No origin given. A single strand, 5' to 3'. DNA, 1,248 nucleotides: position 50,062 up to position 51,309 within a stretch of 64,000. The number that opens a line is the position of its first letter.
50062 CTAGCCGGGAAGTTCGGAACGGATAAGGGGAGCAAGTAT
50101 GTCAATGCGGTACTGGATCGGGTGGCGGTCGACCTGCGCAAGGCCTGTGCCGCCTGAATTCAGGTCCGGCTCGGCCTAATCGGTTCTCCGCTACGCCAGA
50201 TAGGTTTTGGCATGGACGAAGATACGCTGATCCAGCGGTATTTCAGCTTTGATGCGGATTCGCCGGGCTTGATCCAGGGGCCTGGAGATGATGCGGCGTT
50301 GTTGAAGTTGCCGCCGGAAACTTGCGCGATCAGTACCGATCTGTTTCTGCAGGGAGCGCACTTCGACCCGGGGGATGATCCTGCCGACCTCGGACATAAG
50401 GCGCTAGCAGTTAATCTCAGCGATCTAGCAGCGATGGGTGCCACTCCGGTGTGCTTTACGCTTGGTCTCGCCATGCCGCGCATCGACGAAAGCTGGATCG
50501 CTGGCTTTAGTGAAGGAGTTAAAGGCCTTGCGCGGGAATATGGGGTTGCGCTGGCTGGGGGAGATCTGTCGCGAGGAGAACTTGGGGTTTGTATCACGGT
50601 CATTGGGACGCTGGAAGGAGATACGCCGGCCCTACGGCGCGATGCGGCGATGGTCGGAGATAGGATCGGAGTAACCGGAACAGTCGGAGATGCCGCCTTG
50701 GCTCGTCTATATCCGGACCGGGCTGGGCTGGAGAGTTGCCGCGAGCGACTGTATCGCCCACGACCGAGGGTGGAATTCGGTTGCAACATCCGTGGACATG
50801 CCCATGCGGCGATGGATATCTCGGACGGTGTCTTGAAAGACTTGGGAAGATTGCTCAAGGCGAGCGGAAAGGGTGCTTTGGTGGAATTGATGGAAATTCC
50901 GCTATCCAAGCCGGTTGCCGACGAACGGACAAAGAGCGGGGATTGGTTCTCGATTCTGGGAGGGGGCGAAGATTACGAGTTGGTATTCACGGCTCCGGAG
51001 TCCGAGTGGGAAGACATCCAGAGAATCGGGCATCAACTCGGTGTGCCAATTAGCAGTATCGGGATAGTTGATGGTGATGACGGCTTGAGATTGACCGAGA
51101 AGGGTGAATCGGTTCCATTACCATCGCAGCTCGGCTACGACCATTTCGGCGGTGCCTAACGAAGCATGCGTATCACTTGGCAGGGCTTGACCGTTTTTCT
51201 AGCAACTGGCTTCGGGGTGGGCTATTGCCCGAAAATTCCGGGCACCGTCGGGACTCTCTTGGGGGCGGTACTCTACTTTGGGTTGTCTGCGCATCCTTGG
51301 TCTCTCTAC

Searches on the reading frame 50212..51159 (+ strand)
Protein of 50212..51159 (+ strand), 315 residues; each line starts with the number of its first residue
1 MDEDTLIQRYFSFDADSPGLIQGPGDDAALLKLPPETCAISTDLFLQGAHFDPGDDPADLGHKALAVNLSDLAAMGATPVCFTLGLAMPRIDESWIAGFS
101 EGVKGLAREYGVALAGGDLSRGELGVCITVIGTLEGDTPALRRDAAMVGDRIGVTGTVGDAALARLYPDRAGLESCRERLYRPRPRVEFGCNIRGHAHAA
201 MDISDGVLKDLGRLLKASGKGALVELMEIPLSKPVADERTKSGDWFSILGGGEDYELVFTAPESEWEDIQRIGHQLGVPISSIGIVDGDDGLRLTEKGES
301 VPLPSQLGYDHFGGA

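Call 54: search_protein_families(library=pfam, max_evalue=0.00001, proteins=[window:50212-51159:+])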
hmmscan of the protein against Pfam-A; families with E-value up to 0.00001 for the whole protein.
window:50212-51159:+ (315 aa): 2 families
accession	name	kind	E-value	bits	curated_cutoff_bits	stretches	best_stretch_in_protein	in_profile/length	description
PF00586.29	AIRS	-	1.1e-28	100.3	24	1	25-133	1-111/112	AIR synthase related protein, N-terminal domain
PF02769.27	AIRS_C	-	8.5e-08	32.9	23.1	1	190-295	53-154/156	AIR synthase related protein, C-terminal domain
